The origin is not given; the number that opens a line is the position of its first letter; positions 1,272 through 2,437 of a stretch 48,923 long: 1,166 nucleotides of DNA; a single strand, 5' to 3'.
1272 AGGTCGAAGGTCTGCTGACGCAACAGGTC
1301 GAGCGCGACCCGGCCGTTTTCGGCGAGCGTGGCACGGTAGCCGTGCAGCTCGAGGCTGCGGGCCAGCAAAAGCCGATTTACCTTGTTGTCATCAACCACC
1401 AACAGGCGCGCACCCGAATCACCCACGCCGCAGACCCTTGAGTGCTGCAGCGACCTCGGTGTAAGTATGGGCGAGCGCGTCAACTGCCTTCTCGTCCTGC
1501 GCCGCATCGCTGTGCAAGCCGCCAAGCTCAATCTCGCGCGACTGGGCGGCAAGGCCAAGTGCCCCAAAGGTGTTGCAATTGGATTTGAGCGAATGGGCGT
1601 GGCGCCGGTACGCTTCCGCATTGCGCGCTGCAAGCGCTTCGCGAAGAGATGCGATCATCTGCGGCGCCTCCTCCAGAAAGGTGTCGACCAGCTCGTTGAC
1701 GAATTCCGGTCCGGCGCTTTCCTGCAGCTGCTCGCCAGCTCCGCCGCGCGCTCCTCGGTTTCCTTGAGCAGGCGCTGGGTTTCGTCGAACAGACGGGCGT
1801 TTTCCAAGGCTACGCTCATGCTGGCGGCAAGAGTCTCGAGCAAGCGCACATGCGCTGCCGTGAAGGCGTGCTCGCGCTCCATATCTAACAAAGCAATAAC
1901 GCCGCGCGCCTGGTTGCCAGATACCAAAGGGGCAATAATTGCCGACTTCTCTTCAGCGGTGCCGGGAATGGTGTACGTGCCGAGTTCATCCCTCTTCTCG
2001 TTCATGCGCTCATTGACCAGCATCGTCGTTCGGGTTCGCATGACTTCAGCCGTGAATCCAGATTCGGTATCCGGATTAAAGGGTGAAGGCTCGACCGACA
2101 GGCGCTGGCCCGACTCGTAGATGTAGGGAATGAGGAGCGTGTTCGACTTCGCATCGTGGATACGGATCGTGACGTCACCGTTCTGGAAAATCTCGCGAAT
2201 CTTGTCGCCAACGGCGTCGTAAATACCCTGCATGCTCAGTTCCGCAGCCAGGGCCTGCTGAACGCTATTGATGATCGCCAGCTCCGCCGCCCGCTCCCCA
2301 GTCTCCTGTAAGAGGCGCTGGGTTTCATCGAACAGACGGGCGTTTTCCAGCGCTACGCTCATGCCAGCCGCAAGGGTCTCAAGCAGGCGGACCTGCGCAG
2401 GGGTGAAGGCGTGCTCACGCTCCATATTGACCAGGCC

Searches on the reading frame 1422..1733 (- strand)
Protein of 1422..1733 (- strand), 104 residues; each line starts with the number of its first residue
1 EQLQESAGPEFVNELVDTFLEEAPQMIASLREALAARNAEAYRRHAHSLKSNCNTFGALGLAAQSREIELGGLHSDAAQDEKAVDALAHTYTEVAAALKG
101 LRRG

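Call 14: find_homologous_proteins(query=window:1422-1733:-)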
Query seq(104 aa) (104 aa): 366 proteins with E <= 0.001 among 381 candidates; the best 120 are listed.
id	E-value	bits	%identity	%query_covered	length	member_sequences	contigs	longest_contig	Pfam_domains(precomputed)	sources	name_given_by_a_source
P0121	8.0e-41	156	100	76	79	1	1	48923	PF01627.29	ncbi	-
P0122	1.7e-38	149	74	97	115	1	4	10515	PF01627.29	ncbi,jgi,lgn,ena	jgi:HPt (histidine-containing phosphotransfer) domain-containing protein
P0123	4.5e-32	128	67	98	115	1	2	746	PF01627.29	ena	-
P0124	9.7e-32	127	65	97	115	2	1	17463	PF01627.29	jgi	jgi:HPt (histidine-containing phosphotransfer) domain-containing protein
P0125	6.4e-31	124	67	98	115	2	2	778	PF01627.29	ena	-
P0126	1.0e-30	124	62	99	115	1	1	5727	PF01627.29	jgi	jgi:HPt (histidine-containing phosphotransfer) domain-containing protein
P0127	1.2e-30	123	68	70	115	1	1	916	PF01627.29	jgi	jgi:HPt (histidine-containing phosphotransfer) domain-containing protein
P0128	1.2e-30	123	63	99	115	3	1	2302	PF01627.29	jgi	jgi:HPt (histidine-containing phosphotransfer) domain-containing protein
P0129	2.7e-30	122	60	99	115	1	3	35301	PF01627.29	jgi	jgi:HPt (histidine-containing phosphotransfer) domain-containing protein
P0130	2.7e-30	122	64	97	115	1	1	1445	PF01627.29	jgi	jgi:histidine phosphotransfer protein HptB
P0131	4.6e-30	122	69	69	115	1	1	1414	PF01627.29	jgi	jgi:histidine phosphotransfer protein HptB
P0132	6.4e-30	121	67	95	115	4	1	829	PF01627.29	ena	-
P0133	7.1e-30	121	69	68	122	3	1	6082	PF01627.29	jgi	jgi:HPt (histidine-containing phosphotransfer) domain-containing protein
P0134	8.5e-30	121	68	69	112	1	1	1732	PF01627.29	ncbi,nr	ncbi:MAG TPA: Hpt domain-containing protein [Burkholderiaceae bacterium]|nr:Hpt domain-containing pr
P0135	9.4e-30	121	68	69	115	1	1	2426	PF01627.29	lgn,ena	-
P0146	2.7e-29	119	72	68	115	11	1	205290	PF01627.29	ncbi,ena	-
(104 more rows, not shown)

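Call 17: find_encoding_contigs(protein=P0122, flank=10000, max_places=4)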
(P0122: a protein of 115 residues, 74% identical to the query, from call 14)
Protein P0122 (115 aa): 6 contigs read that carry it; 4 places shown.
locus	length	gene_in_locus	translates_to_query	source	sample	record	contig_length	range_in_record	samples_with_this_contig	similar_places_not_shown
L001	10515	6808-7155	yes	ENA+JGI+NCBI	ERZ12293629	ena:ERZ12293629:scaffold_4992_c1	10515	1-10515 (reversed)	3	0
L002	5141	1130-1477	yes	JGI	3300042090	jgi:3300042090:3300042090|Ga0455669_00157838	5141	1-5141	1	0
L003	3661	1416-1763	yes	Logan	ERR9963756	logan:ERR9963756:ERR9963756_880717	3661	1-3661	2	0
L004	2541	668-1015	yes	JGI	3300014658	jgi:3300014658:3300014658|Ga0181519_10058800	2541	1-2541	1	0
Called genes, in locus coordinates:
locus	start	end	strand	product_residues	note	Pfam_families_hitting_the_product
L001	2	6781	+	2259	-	?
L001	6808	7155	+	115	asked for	PF01627:Hpt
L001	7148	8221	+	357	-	PF00072:Response_reg, PF00211:Guanylate_cyc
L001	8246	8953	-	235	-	PF04831:POPDC1-3 (faint), PF00027:cNMP_binding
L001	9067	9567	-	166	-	PF07603:Lcl_C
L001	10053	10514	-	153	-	?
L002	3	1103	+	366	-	?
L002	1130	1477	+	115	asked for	PF01627:Hpt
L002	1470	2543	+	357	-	PF00072:Response_reg, PF00211:Guanylate_cyc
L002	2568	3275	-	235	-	PF04831:POPDC1-3 (faint), PF00027:cNMP_binding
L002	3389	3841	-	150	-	PF07603:Lcl_C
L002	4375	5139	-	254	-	?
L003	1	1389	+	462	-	?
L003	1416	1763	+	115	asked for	PF01627:Hpt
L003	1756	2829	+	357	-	PF00072:Response_reg, PF00211:Guanylate_cyc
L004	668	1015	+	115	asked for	PF01627:Hpt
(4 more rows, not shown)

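Call 18: find_encoding_contigs(protein=P0146, flank=10000, max_places=3)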
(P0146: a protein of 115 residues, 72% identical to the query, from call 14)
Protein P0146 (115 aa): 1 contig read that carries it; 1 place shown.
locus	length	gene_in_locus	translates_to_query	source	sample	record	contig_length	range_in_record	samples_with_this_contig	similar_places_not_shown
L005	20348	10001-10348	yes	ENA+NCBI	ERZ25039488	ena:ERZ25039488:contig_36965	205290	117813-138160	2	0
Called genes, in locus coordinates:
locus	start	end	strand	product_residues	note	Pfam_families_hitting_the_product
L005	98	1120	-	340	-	-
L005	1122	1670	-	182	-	PF07638:Sigma70_ECF (faint), PF04542:Sigma70_r2, PF08281:Sigma70_r4_2, PF04545:Sigma70_r4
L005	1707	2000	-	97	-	PF13466:STAS_2, PF01740:STAS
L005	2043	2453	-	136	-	PF13581:HATPase_c_2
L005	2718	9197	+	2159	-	PF01590:GAF, PF13492:GAF_3, PF13185:GAF_2, PF01590:GAF, PF13185:GAF_2, PF13492:GAF_3, PF13185:GAF_2, PF13185:GAF_2, +13 more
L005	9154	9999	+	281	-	PF00072:Response_reg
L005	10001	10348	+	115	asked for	PF01627:Hpt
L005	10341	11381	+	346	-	PF00072:Response_reg, PF00211:Guanylate_cyc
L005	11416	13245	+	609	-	PF02743:dCache_1, PF22588:dCache_1_like (weak), PF08448:PAS_4 (weak)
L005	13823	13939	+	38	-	-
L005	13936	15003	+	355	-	PF00586:AIRS, PF02769:AIRS_C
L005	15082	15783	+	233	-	PF00108:Thiolase_N, PF00109:ketoacyl-synt (faint)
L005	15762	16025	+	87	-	PF00108:Thiolase_N, PF02803:Thiolase_C (weak)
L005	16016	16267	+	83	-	PF02803:Thiolase_C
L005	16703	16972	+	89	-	-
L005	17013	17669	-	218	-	PF00392:GntR, PF07729:FCD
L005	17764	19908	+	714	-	PF01642:MM_CoA_mutase, PF02310:B12-binding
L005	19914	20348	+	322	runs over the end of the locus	PF03308:MeaB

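Call 19: search_protein_families(library=pfam, max_evalue=0.001, proteins=[L001:2-6781:+, L005:2718-9197:+, L005:9154-9999:+, L001:7148-8221:+])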
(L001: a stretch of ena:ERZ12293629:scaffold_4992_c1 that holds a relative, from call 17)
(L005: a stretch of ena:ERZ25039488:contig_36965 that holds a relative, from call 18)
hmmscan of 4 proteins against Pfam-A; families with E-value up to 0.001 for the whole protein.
L001:2-6781:+ (2259 aa): 9 families
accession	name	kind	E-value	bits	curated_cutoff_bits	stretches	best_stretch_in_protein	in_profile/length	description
PF13185.12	GAF_2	-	1.7e-147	485.3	28.6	10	1587-1720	3-135/136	GAF domain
PF01590.32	GAF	-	4.9e-109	360.9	22.4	10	1587-1720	1-133/133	GAF domain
PF13492.12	GAF_3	-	4.9e-69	231.1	27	7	1417-1558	3-129/129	GAF domain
PF00072.30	Response_reg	-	1.2e-43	148.2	30.2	2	2141-2254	1-111/111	Response regulator receiver domain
PF15714.11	SpoVT_C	-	3e-32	111.8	27.5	1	237-312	48-121/128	Stage V sporulation protein T C-terminal, transcription factor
PF02518.31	HATPase_c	-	4e-28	98.5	26.4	1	1854-1969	1-109/111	Histidine kinase-, DNA gyrase B-, and HSP90-like ATPase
PF00512.31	HisKA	-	1.4e-22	80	26.9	1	1742-1807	1-66/66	His Kinase A (phospho-acceptor) domain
PF11849.14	DUF3369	-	7.4e-12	46.3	27.2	0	1337-1393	114-168/168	Domain of unknown function (DUF3369)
PF10684.14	BDM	-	1.6e-05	25.6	32.9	0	510-533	7-30/71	Putative biofilm-dependent modulation protein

L005:2718-9197:+ (2159 aa): 7 families
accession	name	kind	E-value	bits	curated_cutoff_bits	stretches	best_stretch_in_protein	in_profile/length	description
PF13185.12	GAF_2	-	1.1e-101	337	28.6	8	1760-1893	3-135/136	GAF domain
PF01590.32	GAF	-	4.5e-80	267.1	22.4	8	1760-1893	1-133/133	GAF domain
PF13492.12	GAF_3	-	1.8e-53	180.8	27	5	971-1020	81-129/129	GAF domain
PF00512.31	HisKA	-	4e-22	78.5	26.9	1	1915-1980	1-66/66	His Kinase A (phospho-acceptor) domain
PF15714.11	SpoVT_C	-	8.8e-20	71.5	27.5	0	1114-1184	51-119/128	Stage V sporulation protein T C-terminal, transcription factor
PF02518.31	HATPase_c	-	8.5e-11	42.7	26.4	1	2027-2097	1-63/111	Histidine kinase-, DNA gyrase B-, and HSP90-like ATPase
PF11849.14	DUF3369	-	3.1e-07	31.3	27.2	0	985-1026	126-167/168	Domain of unknown function (DUF3369)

L005:9154-9999:+ (281 aa): 2 families
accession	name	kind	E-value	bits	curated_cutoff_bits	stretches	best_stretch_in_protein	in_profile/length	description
PF00072.30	Response_reg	-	1.8e-48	163.7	30.2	2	160-272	1-110/111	Response regulator receiver domain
PF23198.2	PDE8A_N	-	9.6e-05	22.8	29.6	0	158-269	10-125/147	PDE8A-like, N-terminal domain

L001:7148-8221:+ (357 aa): 2 families
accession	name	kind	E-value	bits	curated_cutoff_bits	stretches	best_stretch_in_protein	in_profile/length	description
PF00072.30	Response_reg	-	1e-27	96.9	30.2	1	9-119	2-110/111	Response regulator receiver domain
PF00211.25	Guanylate_cyc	-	3.3e-25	89.2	21.9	1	162-341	9-181/183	Adenylate and Guanylate cyclase catalytic domain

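Call 51: predict_structure(alignment_id=A2)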
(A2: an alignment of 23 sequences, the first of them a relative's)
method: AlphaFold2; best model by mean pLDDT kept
length: 115 residues; sequences in the alignment: 23
mean_pLDDT: 93.7   pTM: 0.85
mean pLDDT of the five models: 93.7, 92.6, 91.5, 90.3, 88.8
residues with pLDDT >= 90: 102; 70-90: 10; 50-70: 2; < 50: 1
segments of 3 or more residues with pLDDT < 50: none
pLDDT, mean of each block of 10 residues (from residue 1): 80 94 95 97 97 97 94 97 91 97 96 86
secondary structure, 60 per line:
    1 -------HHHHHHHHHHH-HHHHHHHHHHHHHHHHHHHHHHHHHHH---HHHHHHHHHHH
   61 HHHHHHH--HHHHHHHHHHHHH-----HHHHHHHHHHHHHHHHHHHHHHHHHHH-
elements in order: H8-18 H20-46 H50-67 H70-82 H88-114

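Call 54: find_encoding_contigs(protein=P0121, flank=6000, max_places=6)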
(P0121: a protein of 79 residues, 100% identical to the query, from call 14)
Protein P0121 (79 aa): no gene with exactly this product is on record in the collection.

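Call 55: list_cluster_members(proteins=[P0001, P0121])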
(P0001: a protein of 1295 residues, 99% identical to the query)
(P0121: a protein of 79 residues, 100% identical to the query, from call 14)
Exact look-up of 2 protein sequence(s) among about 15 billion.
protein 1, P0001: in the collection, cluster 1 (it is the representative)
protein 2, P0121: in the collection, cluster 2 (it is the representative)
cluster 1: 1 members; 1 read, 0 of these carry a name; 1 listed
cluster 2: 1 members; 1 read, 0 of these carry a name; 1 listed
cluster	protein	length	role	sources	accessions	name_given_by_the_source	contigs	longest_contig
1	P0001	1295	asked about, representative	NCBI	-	-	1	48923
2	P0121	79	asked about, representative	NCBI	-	-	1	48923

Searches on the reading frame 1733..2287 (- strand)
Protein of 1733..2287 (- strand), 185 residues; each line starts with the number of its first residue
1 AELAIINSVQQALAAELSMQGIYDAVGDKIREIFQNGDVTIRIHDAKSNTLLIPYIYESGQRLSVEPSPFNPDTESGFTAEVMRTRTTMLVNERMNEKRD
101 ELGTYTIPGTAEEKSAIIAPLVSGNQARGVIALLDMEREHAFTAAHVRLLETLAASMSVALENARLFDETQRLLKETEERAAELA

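Call 37: search_solved_structures(query=window:1733-2287:-, max_evalue=0.01, show_alignments=2)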
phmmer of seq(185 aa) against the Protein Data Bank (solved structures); distinct sequences matched with E-value up to 0.01: 1.
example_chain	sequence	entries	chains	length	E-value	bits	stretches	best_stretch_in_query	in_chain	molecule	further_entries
5w10_A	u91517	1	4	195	0.00072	22.7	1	5-170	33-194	cGMP-specific phosphodiesterase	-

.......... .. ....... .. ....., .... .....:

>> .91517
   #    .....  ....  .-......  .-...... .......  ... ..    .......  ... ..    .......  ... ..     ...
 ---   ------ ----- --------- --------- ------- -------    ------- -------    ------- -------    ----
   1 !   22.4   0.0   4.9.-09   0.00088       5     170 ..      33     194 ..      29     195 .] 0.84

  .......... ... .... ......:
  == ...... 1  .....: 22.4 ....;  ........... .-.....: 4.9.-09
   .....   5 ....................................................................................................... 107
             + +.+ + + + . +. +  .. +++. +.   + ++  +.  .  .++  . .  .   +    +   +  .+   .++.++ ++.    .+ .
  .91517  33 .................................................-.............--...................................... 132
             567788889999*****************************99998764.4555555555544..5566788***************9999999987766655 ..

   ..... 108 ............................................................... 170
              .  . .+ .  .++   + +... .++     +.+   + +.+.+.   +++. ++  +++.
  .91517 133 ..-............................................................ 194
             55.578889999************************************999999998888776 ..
